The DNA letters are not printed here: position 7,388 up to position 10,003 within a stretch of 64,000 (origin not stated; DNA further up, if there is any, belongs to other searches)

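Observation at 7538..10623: Membrane-anchored HerA/DUF87 ATPase plus a lysine-rich ORF, encoded divergently next to a type III R-M in a low-GC island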

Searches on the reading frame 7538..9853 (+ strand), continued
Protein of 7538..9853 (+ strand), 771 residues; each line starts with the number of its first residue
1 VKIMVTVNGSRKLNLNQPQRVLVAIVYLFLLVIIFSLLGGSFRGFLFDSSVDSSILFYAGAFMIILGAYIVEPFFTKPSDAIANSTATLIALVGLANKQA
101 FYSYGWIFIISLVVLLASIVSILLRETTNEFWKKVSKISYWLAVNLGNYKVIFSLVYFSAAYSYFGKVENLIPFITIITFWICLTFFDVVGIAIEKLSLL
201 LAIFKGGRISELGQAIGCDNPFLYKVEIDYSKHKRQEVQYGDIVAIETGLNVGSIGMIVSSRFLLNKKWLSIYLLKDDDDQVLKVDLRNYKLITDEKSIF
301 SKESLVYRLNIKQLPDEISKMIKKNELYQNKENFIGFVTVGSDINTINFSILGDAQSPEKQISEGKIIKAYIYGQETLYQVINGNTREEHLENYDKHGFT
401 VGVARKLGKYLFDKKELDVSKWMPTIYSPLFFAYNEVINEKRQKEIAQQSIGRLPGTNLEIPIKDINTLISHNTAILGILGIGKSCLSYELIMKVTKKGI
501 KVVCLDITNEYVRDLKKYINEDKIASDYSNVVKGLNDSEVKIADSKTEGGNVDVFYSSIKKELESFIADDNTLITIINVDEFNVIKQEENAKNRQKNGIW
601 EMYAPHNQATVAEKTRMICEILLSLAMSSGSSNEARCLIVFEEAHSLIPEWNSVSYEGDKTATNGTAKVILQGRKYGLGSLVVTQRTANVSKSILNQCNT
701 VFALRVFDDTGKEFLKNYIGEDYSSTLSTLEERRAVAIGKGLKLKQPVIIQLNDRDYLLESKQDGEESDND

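Call 73: get_annotated_region(hit=H1, flank=9000)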
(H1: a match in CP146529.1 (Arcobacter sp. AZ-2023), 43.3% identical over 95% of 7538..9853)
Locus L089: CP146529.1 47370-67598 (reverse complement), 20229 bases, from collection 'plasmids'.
description: Arcobacter sp. AZ-2023 strain Kiel 2759 plasmid p121_Kiel_2759, complete sequence
organism: Arcobacter sp. AZ-2023 (NCBI taxid 3074453)
taxonomy: Bacteria; Campylobacterota; Epsilonproteobacteria; Campylobacterales; Arcobacteraceae; Arcobacter; Arcobacter sp. AZ-2023
host: -; source: -; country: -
typing (MOB-suite, as given by PLSDB): non-mobilizable
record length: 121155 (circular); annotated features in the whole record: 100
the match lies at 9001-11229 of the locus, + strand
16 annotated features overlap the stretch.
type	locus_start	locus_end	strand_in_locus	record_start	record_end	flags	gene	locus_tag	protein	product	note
CDS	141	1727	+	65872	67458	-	-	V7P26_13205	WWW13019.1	type II toxin-antitoxin system HipA family toxin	-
CDS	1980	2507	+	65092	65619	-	-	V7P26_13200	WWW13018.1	GNAT family N-acetyltransferase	-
CDS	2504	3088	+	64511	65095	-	-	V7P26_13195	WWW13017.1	restriction endonuclease subunit S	-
CDS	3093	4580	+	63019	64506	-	-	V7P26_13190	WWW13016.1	type I restriction-modification system subunit M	-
CDS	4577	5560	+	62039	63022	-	-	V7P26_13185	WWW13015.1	virulence RhuM family protein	-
CDS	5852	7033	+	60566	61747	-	-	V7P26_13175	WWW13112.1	restriction endonuclease subunit S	-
CDS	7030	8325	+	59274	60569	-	-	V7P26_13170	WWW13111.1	hypothetical protein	-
CDS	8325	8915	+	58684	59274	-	-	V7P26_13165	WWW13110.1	SLATT domain-containing protein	-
CDS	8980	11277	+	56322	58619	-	-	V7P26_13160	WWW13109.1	DUF87 domain-containing protein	-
CDS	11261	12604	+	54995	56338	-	-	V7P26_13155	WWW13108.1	RNA-binding domain-containing protein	-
CDS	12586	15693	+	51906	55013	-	-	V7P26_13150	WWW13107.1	type I restriction endonuclease subunit R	-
CDS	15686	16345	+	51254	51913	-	-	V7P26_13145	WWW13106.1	SprT family zinc-dependent metalloprotease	-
CDS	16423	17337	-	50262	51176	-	-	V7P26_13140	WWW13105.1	tyrosine-type recombinase/integrase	-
CDS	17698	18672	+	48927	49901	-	-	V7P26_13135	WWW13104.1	NAD-binding protein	-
CDS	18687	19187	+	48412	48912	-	-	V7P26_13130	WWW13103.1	RyR domain-containing protein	-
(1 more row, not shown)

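Call 74: get_annotated_region(hit=H2, flank=7000)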
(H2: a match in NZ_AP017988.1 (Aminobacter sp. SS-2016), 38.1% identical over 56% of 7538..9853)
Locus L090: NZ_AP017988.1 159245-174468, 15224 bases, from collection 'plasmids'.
description: Aminobacter sp. SS-2016 strain Y103A plasmid pANY103b, complete sequence
organism: Aminobacter sp. SS-2016 (NCBI taxid 1870862)
taxonomy: Bacteria; Pseudomonadota; Alphaproteobacteria; Hyphomicrobiales; Phyllobacteriaceae; Aminobacter; Aminobacter sp. SS-2016
host: -; source: Lotus japoicus; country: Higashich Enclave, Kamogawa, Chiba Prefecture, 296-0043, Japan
typing (MOB-suite, as given by PLSDB): non-mobilizable; mating-pair formation MPF_T
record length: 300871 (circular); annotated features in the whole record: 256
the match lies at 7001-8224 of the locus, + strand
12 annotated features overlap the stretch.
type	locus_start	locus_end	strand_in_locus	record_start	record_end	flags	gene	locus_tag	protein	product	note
CDS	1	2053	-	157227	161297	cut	-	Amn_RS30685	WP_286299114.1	helix-turn-helix transcriptional regulator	-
CDS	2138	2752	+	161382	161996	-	-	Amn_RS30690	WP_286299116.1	type IV toxin-antitoxin system AbiEi family antitoxin domain-containing protein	-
CDS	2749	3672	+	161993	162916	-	-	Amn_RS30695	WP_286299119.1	nucleotidyl transferase AbiEii/AbiGii toxin family protein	-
CDS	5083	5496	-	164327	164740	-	-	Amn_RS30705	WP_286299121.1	nuclear transport factor 2 family protein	-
CDS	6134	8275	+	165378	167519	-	-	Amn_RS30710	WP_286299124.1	DUF87 domain-containing protein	-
CDS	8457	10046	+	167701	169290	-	-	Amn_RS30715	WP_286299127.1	reverse transcriptase domain-containing protein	-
CDS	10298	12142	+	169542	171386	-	-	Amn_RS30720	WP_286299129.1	reverse transcriptase family protein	-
CDS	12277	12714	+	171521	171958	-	-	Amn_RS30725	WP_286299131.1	MucR family transcriptional regulator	GO:0006355 - regulation of DNA-templated transcription [Evidence IEA]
CDS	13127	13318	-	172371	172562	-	-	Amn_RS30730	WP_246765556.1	helix-turn-helix transcriptional regulator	-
CDS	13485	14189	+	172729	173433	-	-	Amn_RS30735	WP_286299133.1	hypothetical protein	-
CDS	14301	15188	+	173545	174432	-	ehuB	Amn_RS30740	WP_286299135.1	ectoine/hydroxyectoine ABC transporter substrate-binding protein EhuB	GO:0051470 - ectoine transport [Evidence IEA]; GO:0033308 - hydroxyectoine transport [Evidence IEA]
CDS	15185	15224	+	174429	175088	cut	-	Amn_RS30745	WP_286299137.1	amino acid ABC transporter permease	GO:0006865 - amino acid transport [Evidence IEA]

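Call 82: search_protein_families(library=pfam, proteins=[L012:14118-14741:+, L089:7030-8325:+, L089:11261-12604:+, L004:3526-6828:+, L004:13830-14942:+], max_evalue=0.05)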
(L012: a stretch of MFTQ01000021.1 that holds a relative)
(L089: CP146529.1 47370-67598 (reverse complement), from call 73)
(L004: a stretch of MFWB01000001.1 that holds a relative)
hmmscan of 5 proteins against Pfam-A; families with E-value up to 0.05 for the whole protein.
L012:14118-14741:+ (207 aa): 0 families

L089:7030-8325:+ (431 aa): 3 families
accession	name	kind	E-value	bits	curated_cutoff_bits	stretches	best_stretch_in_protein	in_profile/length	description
PF18134.7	AGS_C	-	1.1e-47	161.6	26.7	1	302-427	2-129/129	Adenylyl/Guanylyl and SMODS C-terminal sensor domain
PF18144.7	SMODS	-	2e-47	161.9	26.5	1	1-158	1-162/164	Second Messenger Oligonucleotide or Dinucleotide Synthetase domain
PF01909.29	NTP_transf_2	-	0.015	16.1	21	0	50-104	20-71/93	Nucleotidyltransferase domain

L089:11261-12604:+ (447 aa): 14 families
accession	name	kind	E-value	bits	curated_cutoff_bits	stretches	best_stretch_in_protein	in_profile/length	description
PF13749.12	HATPase_c_4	-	5.6e-17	62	26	1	282-360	3-82/89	Putative ATP-dependent DNA helicase recG C-terminal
PF04326.19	SLFN_AlbA_2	-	6.2e-17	62.7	25.3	1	7-112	1-117/118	Schlafen, AlbA_2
PF13412.12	HTH_24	-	1.6e-09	37.7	21.9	1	388-433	3-48/48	Winged helix-turn-helix DNA-binding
PF08279.18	HTH_11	-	1e-07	32.1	25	1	390-430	2-43/55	HTH domain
PF13404.12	HTH_AsnC-type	-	0.00012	22.2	27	1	391-426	6-41/42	AsnC-type helix-turn-helix domain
PF02082.26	Rrf2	-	0.00053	20.6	30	1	398-442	19-63/132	Iron-dependent Transcriptional regulator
PF08220.18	HTH_DeoR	-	0.0013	18.9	21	1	390-437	2-50/57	DeoR-like helix-turn-helix domain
PF01047.28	MarR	-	0.0043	17.4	24.6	1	389-434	4-49/59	MarR family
PF01022.26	HTH_5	-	0.0061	16.8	22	1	389-433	3-46/47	Bacterial regulatory protein, arsR family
PF04967.18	HTH_10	-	0.016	15.4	23.1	0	403-426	24-47/53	HTH DNA binding domain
PF09756.15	DDRGK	-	0.02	15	27.8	1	388-433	99-144/188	DDRGK domain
PF12802.13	MarR_2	-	0.022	15.3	27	1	397-435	14-53/61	MarR family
PF25212.1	HVO_A0114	-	0.03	14.6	27.6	0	381-434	15-68/84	HVO_A0114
PF00392.27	GntR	-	0.048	13.8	27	0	402-437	23-59/64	Bacterial regulatory proteins, gntR family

L004:3526-6828:+ (1101 aa): 9 families
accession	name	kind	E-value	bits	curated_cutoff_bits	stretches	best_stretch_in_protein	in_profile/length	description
PF00271.37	Helicase_C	-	1.2e-16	61.4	23.5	1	711-827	4-110/110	Helicase conserved C-terminal domain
PF00176.29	SNF2-rel_dom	-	7.3e-14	52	24.9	2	367-490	129-226/290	SNF2-related domain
PF13091.12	PLDc_2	-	4.6e-07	30.2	27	1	20-203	7-132/132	PLD-like domain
PF04851.21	ResIII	-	1.3e-06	28.9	22.5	1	270-406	6-163/164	Type III restriction enzyme, res subunit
PF00270.35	DEAD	-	2.5e-06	27.8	26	1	359-412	113-166/167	DEAD/DEAH box helicase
PF20720.3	nSTAND3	-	0.0019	18.3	27.2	0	275-324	6-54/155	Novel STAND NTPase 3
PF13401.12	AAA_22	-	0.016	16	27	0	295-405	14-124/130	AAA domain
PF25199.1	nSTAND_NTPase5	-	0.017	15.4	34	0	286-403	41-131/145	Novel STAND NTPase 5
PF00004.35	AAA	-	0.038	14.9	21.2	0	296-404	8-108/131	ATPase family associated with various cellular activities (AAA)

L004:13830-14942:+ (371 aa): 0 families

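Call 87: list_cluster_members(proteins=[P0001, P0121])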
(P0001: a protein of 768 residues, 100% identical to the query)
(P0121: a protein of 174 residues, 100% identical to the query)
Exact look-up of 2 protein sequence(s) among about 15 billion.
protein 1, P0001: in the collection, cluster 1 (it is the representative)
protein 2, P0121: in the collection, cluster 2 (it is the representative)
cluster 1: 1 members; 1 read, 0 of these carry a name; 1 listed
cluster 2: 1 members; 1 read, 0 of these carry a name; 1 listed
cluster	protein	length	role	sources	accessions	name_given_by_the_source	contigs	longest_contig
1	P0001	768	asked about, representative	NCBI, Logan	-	-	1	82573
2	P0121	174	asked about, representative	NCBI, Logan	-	-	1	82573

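Call 100: find_related_loci(query=A1, collection=viral_contigs, flank=8000)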
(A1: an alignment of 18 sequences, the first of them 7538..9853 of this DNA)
Query A1 (771 aa) in viral_contigs; peptide patterns used: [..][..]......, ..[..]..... (x = any residue, [..] = any of these).
114 stretches matched a pattern, but none encodes a relative of the query by tblastn (E <= 1e-3).

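Call 101: search_protein_families(library=ncbifam, proteins=[window:7538-9853:+], max_evalue=0.01)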
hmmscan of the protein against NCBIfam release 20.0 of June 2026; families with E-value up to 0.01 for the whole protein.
window:7538-9853:+ (771 aa): 6 families
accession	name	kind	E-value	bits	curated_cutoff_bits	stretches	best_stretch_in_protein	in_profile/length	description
NF042943.1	HerA_antiphage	equivalog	2.3e-17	62.8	800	2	628-752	426-549/566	anti-phage-associated helicase HerA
NF042944.1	HerA_antiphage_2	equivalog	2.7e-17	62.7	850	1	632-755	424-545/576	anti-phage-associated helicase HerA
NF040937.1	HerA_Thermprot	equivalog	3.6e-13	48.8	800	1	512-753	230-462/487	DNA double-strand break repair helicase HerA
NF040819.1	helicase_HerA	equivalog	6.1e-12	44.8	970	1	611-750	379-512/561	DNA double-strand break repair helicase HerA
NF053655.1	CedD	equivalog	1.2e-08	34.1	600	1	469-522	219-272/527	DNA-translocating ATPase CedD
NF033849.1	ser_rich_anae_1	subfamily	8.8e-07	26.6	650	1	632-713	1014-1097/1163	serine-rich protein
